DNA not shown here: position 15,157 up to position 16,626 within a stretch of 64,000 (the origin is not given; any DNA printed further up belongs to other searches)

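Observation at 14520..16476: CetZ-like (archaeal cell-shape tubulin) homologue in a bacterial genome, divergent from an HTH-receiver regulator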

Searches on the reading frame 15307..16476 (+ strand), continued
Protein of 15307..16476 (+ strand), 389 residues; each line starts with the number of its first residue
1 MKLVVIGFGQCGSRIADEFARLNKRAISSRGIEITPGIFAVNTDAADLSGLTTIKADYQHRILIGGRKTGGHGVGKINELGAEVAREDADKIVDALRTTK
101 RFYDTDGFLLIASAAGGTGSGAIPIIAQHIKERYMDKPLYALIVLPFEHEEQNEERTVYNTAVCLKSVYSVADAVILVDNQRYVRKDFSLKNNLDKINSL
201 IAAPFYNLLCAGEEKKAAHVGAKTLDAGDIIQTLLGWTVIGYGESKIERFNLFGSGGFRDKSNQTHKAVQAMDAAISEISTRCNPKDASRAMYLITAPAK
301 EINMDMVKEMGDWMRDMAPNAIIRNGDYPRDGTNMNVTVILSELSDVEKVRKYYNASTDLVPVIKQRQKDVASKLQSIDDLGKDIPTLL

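Call 63: find_homologous_proteins(query=A3, max_evalue=1e-10)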
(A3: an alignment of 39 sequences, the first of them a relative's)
Query A3 (39 sequences) (393 aa, profile of the alignment): 1520 proteins with E <= 1e-10 among 8000 candidates; the best 120 are listed.
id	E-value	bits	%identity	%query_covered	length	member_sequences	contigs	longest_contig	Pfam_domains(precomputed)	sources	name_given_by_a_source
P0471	3.3e-156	538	50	92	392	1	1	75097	PF21011.3,PF00091.32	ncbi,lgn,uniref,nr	ncbi:Cell division GTPase FtsZ [Natronoarchaeum philippinense]|uniref:Tubulin-like protein CetZ n=1 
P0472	1.3e-155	536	48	92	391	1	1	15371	PF21011.3,PF00091.32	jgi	-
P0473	3.5e-155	535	47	99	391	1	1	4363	PF21011.3,PF00091.32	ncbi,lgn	-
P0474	6.9e-155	534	51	92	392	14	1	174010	PF21011.3,PF00091.32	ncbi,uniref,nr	ncbi:tubulin/FtsZ family protein [Halorussus litoreus]|uniref:tubulin/FtsZ family protein n=1 Tax=Ha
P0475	1.1e-154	533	49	98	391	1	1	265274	PF21011.3,PF00091.32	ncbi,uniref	ncbi:tubulin/FtsZ family protein [Natronomonas sp. EA1]|uniref:tubulin/FtsZ family protein n=1 Tax=N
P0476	1.1e-154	533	49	94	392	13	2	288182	PF21011.3,PF00091.32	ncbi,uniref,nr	ncbi:tubulin/FtsZ family protein [Halorussus marinus]|uniref:tubulin/FtsZ family protein n=1 Tax=Hal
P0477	1.1e-154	533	50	92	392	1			PF21011.3,PF00091.32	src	-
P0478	1.1e-154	533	48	95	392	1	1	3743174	PF21011.3,PF00091.32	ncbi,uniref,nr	ncbi:tubulin/FtsZ family protein [Halorarius halobius]|uniref:tubulin/FtsZ family protein n=1 Tax=Ha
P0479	1.1e-154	533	51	92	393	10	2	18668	PF21011.3,PF00091.32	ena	-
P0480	1.2e-154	533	48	100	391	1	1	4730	PF21011.3,PF00091.32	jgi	jgi:cell division GTPase FtsZ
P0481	1.3e-154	533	50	95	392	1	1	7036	PF21011.3,PF00091.32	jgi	jgi:cell division GTPase FtsZ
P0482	1.4e-154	533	49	95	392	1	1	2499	PF21011.3,PF00091.32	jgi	jgi:cell division GTPase FtsZ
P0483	1.6e-154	533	50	95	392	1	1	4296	PF21011.3,PF00091.32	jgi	jgi:cell division GTPase FtsZ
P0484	1.6e-154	533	49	94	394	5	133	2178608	PF21011.3,PF00091.32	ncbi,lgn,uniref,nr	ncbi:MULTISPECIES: tubulin/FtsZ family protein [Halobacterium]|uniref:Tubulin-like protein CetZ n=7 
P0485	1.6e-154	532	49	92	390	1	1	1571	PF21011.3,PF00091.32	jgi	jgi:cell division GTPase FtsZ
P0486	1.8e-154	532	49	95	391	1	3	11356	PF21011.3,PF00091.32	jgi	jgi:cell division GTPase FtsZ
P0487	1.9e-154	532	47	95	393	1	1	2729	PF21011.3,PF00091.32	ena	-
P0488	2.1e-154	532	49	95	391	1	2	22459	PF21011.3,PF00091.32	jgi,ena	-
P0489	2.4e-154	532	49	94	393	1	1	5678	PF21011.3,PF00091.32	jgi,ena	jgi:cell division GTPase FtsZ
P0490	2.6e-154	532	47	100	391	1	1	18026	PF21011.3,PF00091.32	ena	-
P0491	3.3e-154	531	50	94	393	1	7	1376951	PF21011.3,PF00091.32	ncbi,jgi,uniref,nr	ncbi:tubulin/FtsZ family protein [Halobacterium rubrum]|jgi:cell division GTPase FtsZ|uniref:tubulin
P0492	3.6e-154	531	50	95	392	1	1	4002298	PF21011.3,PF00091.32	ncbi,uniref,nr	ncbi:tubulin/FtsZ family protein [Halorarius litoreus]|uniref:tubulin/FtsZ family protein n=1 Tax=Ha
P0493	3.8e-154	531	48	98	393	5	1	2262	PF21011.3,PF00091.32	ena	-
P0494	3.8e-154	531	49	95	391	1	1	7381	PF21011.3,PF00091.32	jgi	jgi:cell division GTPase FtsZ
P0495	4.0e-154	531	47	98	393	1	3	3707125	PF21011.3,PF00091.32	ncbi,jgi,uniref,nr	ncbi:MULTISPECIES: tubulin/FtsZ family protein [Halobellus]|jgi:cell division GTPase FtsZ|uniref:tub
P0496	4.1e-154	531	51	92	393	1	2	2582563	PF21011.3,PF00091.32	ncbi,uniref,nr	ncbi:tubulin/FtsZ family protein [Halobacterium sp. CBA1126]|uniref:tubulin/FtsZ family protein n=1 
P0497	4.3e-154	531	50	92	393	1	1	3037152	PF21011.3,PF00091.32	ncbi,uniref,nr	ncbi:tubulin/FtsZ family protein [Halorussus salilacus]|uniref:tubulin/FtsZ family protein n=1 Tax=H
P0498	4.8e-154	531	47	100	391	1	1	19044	PF21011.3,PF00091.32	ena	-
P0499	5.0e-154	531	47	100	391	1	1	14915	PF21011.3,PF00091.32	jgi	jgi:cell division GTPase FtsZ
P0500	5.1e-154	531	47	100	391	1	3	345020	PF21011.3,PF00091.32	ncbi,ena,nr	ncbi:cell division protein [Halobacteriales archaeon QH_7_66_36]|nr:MAG: cell division protein [Halo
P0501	5.5e-154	531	51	92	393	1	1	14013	PF21011.3,PF00091.32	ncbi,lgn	-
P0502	5.5e-154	531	48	92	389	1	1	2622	PF21011.3,PF00091.32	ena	-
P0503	6.3e-154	531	50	94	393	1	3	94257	PF21011.3,PF00091.32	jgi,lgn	jgi:cell division GTPase FtsZ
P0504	6.3e-154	531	50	94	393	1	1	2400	PF21011.3,PF00091.32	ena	-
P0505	6.9e-154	530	47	100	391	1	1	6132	PF21011.3,PF00091.32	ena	-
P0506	7.0e-154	530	51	92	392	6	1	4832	PF21011.3,PF00091.32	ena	-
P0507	7.7e-154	530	47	100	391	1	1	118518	PF21011.3,PF00091.32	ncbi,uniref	ncbi:tubulin/FtsZ family protein [Halosegnis sp.]|uniref:tubulin/FtsZ family protein n=1 Tax=Haloseg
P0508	7.8e-154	530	47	100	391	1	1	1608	PF21011.3,PF00091.32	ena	-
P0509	7.9e-154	530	50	94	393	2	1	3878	PF21011.3,PF00091.32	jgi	jgi:cell division GTPase FtsZ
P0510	8.0e-154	530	49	94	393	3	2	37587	PF21011.3,PF00091.32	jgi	-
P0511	8.1e-154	530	48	94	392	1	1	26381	PF21011.3,PF00091.32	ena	-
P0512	8.2e-154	530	48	98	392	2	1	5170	PF21011.3,PF00091.32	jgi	jgi:cell division GTPase FtsZ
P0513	9.1e-154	530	49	94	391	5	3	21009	PF21011.3,PF00091.32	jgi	jgi:cell division GTPase FtsZ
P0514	9.2e-154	530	47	100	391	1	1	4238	PF21011.3,PF00091.32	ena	-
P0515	9.9e-154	530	50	94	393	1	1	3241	PF21011.3,PF00091.32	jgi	jgi:cell division GTPase FtsZ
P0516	1.0e-153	530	50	94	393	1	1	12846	PF21011.3,PF00091.32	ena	-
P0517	1.0e-153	530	50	94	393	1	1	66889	PF21011.3,PF00091.32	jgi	-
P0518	1.1e-153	530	51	94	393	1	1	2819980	PF21011.3,PF00091.32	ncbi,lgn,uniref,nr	ncbi:tubulin/FtsZ family protein [Halobacterium jilantaiense]|uniref:Tubulin-like protein CetZ n=1 T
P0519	1.1e-153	530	49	92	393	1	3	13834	PF21011.3,PF00091.32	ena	-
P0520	1.4e-153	529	49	95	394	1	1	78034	PF21011.3,PF00091.32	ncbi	-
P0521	1.4e-153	529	50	92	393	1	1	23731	PF21011.3,PF00091.32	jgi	-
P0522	1.4e-153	529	48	94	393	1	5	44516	PF21011.3,PF00091.32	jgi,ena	-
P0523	1.4e-153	529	51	94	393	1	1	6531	PF21011.3,PF00091.32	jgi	-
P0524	1.6e-153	529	48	92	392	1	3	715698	PF21011.3,PF00091.32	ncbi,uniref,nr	ncbi:tubulin/FtsZ family protein [Halorientalis brevis]|uniref:Tubulin-like protein CetZ n=1 Tax=Hal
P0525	1.7e-153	529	49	92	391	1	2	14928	PF21011.3,PF00091.32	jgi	-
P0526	1.8e-153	529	50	94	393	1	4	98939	PF21011.3,PF00091.32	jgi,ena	-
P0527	1.9e-153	529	49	94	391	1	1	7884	PF21011.3,PF00091.32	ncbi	ncbi:MAG: tubulin/FtsZ family protein [Halodesulfurarchaeum sp.]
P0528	1.9e-153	529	50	92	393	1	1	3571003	PF21011.3,PF00091.32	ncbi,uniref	ncbi:tubulin/FtsZ family protein [Halorientalis pallida]|uniref:tubulin/FtsZ family protein n=1 Tax=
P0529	1.9e-153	529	49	98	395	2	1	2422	PF21011.3,PF00091.32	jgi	jgi:cell division GTPase FtsZ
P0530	2.2e-153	529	50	92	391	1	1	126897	PF21011.3,PF00091.32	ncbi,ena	-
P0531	2.2e-153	529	49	92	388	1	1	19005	PF21011.3,PF00091.32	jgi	-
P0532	2.3e-153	529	50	92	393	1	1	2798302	PF21011.3,PF00091.32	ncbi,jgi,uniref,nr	ncbi:tubulin/FtsZ family protein [Halorientalis litorea]|jgi:cell division GTPase FtsZ|uniref:tubuli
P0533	2.3e-153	529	49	95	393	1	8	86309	PF21011.3,PF00091.32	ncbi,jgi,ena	-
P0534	2.4e-153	529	50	92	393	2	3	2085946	PF21011.3,PF00091.32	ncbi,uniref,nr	ncbi:cell division GTPase FtsZ [Halodesulfurarchaeum formicicum]|uniref:Tubulin-like protein CetZ n=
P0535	2.6e-153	529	48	95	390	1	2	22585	PF21011.3,PF00091.32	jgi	-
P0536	2.7e-153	528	51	92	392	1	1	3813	PF21011.3,PF00091.32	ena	-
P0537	2.7e-153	528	48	94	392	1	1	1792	PF21011.3,PF00091.32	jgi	-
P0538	2.8e-153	528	48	94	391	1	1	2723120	PF21011.3,PF00091.32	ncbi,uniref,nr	ncbi:tubulin/FtsZ family protein [Halococcoides cellulosivorans]|uniref:Tubulin-like protein CetZ n=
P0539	2.9e-153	528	51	92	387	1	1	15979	PF21011.3,PF00091.32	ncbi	ncbi:MAG: tubulin/FtsZ family protein [Halapricum sp.]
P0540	2.9e-153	528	49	92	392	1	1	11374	PF21011.3,PF00091.32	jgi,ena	-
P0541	3.0e-153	528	50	94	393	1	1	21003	PF21011.3,PF00091.32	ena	-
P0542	3.4e-153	528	49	98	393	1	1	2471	PF21011.3,PF00091.32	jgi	jgi:cell division GTPase FtsZ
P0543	3.5e-153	528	48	94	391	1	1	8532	PF21011.3,PF00091.32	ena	-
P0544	3.5e-153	528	51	94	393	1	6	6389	PF21011.3,PF00091.32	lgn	-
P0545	3.5e-153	528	48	98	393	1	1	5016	PF21011.3,PF00091.32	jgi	jgi:cell division GTPase FtsZ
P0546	3.7e-153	528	49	94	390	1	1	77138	PF21011.3,PF00091.32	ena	-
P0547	3.7e-153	528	47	97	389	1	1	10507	PF21011.3,PF00091.32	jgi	jgi:cell division GTPase FtsZ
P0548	3.9e-153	528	50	94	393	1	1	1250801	PF21011.3,PF00091.32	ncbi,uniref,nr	ncbi:tubulin/FtsZ family protein [Halocalculus aciditolerans]|uniref:Tubulin-like protein CetZ n=1 T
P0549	4.0e-153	528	48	96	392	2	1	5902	PF21011.3,PF00091.32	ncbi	ncbi:MAG: tubulin/FtsZ family protein [Halohasta sp.]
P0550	4.1e-153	528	49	92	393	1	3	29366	PF21011.3,PF00091.32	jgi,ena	-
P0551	4.3e-153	528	48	98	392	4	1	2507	PF21011.3,PF00091.32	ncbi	ncbi:MAG: tubulin/FtsZ family protein [Halapricum sp.]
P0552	4.5e-153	528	49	94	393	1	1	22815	PF21011.3,PF00091.32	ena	-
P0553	4.6e-153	528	49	92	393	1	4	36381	PF21011.3,PF00091.32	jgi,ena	-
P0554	4.6e-153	528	49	92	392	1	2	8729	PF21011.3,PF00091.32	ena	-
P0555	4.9e-153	528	48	94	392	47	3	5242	PF21011.3,PF00091.32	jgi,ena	-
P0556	5.7e-153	527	47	96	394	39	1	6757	PF21011.3,PF00091.32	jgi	jgi:cell division GTPase FtsZ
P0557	5.9e-153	527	49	98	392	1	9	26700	PF21011.3,PF00091.32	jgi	jgi:cell division GTPase FtsZ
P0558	6.2e-153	527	47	95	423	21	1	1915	PF21011.3,PF00091.32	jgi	-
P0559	6.3e-153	527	49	92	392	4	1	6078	PF21011.3,PF00091.32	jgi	-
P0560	6.3e-153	527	46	94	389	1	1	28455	PF21011.3,PF00091.32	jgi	-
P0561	6.7e-153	527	48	94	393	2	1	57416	PF21011.3,PF00091.32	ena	-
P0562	6.9e-153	527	48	94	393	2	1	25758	PF21011.3,PF00091.32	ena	-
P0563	6.9e-153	527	49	92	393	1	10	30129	PF21011.3,PF00091.32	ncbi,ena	-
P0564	7.3e-153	527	47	98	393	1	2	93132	PF21011.3,PF00091.32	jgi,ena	-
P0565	7.6e-153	527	49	94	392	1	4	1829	PF21011.3,PF00091.32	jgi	-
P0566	7.8e-153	527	51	83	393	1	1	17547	PF21011.3,PF00091.32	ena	-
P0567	7.9e-153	527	51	83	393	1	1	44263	PF21011.3,PF00091.32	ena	-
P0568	8.5e-153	527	48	98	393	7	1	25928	PF21011.3,PF00091.32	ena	-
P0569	8.6e-153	527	48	92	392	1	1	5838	PF21011.3,PF00091.32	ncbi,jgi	-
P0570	8.6e-153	527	49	98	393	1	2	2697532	PF21011.3,PF00091.32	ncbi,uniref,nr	ncbi:tubulin/FtsZ family protein [Halobacterium litoreum]|uniref:Tubulin-like protein CetZ n=1 Tax=H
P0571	8.9e-153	527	48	98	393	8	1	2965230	PF21011.3,PF00091.32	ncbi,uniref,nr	ncbi:tubulin/FtsZ family protein [Halobaculum magnesiiphilum]|uniref:Tubulin-like protein CetZ n=1 T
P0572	9.3e-153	527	49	95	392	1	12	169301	PF21011.3,PF00091.32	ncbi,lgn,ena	-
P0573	1.1e-152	527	50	94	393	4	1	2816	PF21011.3,PF00091.32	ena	-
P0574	1.1e-152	527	48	95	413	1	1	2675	PF21011.3,PF00091.32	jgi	jgi:cell division GTPase FtsZ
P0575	1.1e-152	527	48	91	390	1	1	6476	PF21011.3,PF00091.32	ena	-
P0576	1.1e-152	526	49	95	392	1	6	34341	PF21011.3,PF00091.32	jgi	jgi:cell division GTPase FtsZ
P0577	1.1e-152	526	49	92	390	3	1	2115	PF21011.3,PF00091.32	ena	-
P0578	1.2e-152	526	49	95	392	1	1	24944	PF21011.3,PF00091.32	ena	-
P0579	1.2e-152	526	48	95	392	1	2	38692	PF21011.3,PF00091.32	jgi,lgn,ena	jgi:cell division GTPase FtsZ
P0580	1.2e-152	526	49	92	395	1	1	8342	PF21011.3,PF00091.32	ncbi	ncbi:MAG: tubulin/FtsZ family protein [Haloferacaceae archaeon]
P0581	1.3e-152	526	48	100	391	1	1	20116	PF21011.3,PF00091.32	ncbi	-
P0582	1.4e-152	526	50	91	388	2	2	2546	PF21011.3,PF00091.32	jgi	jgi:cell division GTPase FtsZ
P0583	1.5e-152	526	48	98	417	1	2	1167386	PF21011.3,PF00091.32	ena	-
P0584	1.5e-152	526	48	98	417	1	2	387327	PF21011.3,PF00091.32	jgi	-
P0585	1.6e-152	526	48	94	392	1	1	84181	PF21011.3,PF00091.32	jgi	jgi:cell division GTPase FtsZ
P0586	1.7e-152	526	47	94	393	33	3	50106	PF21011.3,PF00091.32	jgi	jgi:cell division GTPase FtsZ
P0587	1.7e-152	526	49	94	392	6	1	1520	PF21011.3,PF00091.32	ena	-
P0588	1.9e-152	526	50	94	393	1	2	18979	PF21011.3,PF00091.32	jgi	jgi:cell division GTPase FtsZ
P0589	1.9e-152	526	50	92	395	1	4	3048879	PF21011.3,PF00091.32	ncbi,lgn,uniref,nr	ncbi:tubulin/FtsZ family protein [Haloferax larsenii]|uniref:Tubulin-like protein CetZ n=1 Tax=Halof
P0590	2.1e-152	526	49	98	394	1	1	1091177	PF21011.3,PF00091.32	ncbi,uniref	ncbi:tubulin/FtsZ family protein [Haloferax namakaokahaiae]|uniref:Tubulin-like protein CetZ n=1 Tax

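Call 70: predict_structure(alignment_id=A4)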
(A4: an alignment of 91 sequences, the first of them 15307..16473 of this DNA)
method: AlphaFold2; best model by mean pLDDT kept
length: 389 residues; sequences in the alignment: 91
mean_pLDDT: 87.1   pTM: 0.87
mean pLDDT of the five models: 87.1, 86.8, 84.9, 84.4, 77.2
residues with pLDDT >= 90: 216; 70-90: 142; 50-70: 27; < 50: 4
segments of 3 or more residues with pLDDT < 50: 252-254
pLDDT, mean of each block of 10 residues (from residue 1): 95 97 94 94 90 93 83 73 90 89 92 90 94 93 88 78 93 96 80 88 94 84 87 96 81 53 81 92 95 91 87 93 92 87 94 87 75 74 62
secondary structure, 60 per line:
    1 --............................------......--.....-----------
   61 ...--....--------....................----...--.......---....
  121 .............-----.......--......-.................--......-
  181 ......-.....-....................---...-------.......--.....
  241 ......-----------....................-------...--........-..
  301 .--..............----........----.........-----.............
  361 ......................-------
elements in order: E3-8 H9-30 E37-42 H45-49 E61-63 H66-69 H78-97 E107-113 H117-133 E139-145 H148-153 H155-171 E174-179 H181-186 H188-192 H194-213 H227-233 E236-246 H258-277 E290-297 H304-317 E322-329 E334-342 H348-382

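Call 73: fold_search(model_id=the predicted structure, library=pdb)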
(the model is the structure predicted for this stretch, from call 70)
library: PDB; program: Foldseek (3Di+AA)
matches with E <= 10: 1701; with E <= 0.001: 1141
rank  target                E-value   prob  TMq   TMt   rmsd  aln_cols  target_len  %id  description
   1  4b46                  1.4e-30  1.00  0.77  0.91   2.6       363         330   28  CetZ1 from Haloferax volcanii - GDP bound monomer (released 2013-08-14)
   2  4b45_A                1.1e-26  1.00  0.77  0.89   2.9       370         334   27  CetZ2 from Haloferax volcanii - GTPgS bound protofilament (released 2013-08-14)
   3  3zid_A                2.3e-25  1.00  0.72  0.77   6.0       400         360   22  CetZ from Methanosaeta thermophila strain DSM 6194 (released 2013-08-14)
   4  3zid_B                7.0e-24  1.00  0.70  0.79   6.4       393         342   21  CetZ from Methanosaeta thermophila strain DSM 6194 (released 2013-08-14)
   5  2r6r                  7.0e-23  1.00  0.68  0.81   3.3       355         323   26  Aquifex aeolicus FtsZ (released 2007-10-16)
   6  8h1o_A                7.5e-23  1.00  0.66  0.81   3.4       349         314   22  Cryo-EM structure of KpFtsZ-monobody double helical tube (released 2023-08-02)
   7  4dxd                  1.9e-22  1.00  0.66  0.82   3.8       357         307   23  Staphylococcal Aureus FtsZ in complex with 723 (released 2012-05-23)
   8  1w5a_A                2.0e-22  1.00  0.66  0.76   3.6       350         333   22  FtsZ dimer, MgGTP soak (M. jannaschii) (released 2004-12-01)
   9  2rhj                  2.0e-22  1.00  0.64  0.79   4.5       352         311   22  Synthetic Gene Encoded Bacillus Subtilis FtsZ with Two Sulfate Ions and Sodium Ion in the Nucleotide Pocket (released 2008-10-21)
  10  6ym9_A                3.1e-22  1.00  0.65  0.80   4.4       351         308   21  Mycobacterium tuberculosis FtsZ in complex with GTP-gamma-S (released 2021-04-21)
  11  1w5a_B                4.0e-22  1.00  0.67  0.77   3.5       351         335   22  FtsZ dimer, MgGTP soak (M. jannaschii) (released 2004-12-01)
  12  2vap                  4.3e-22  1.00  0.67  0.76   3.5       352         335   22  FtsZ GDP M. jannaschii (released 2007-09-11)
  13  2vxy                  4.5e-22  1.00  0.66  0.83   3.4       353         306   21  The structure of FTsZ from Bacillus subtilis at 1.7A resolution (released 2008-09-30)
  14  1rlu_A                5.1e-22  1.00  0.65  0.81   4.3       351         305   20  Mycobacterium tuberculosis FtsZ in complex with GTP-gamma-S (released 2004-08-31)
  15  5zue                  6.6e-22  1.00  0.65  0.80   4.5       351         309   21  GTP-bound, double-stranded, curved FtsZ protofilament structure (released 2018-07-04)
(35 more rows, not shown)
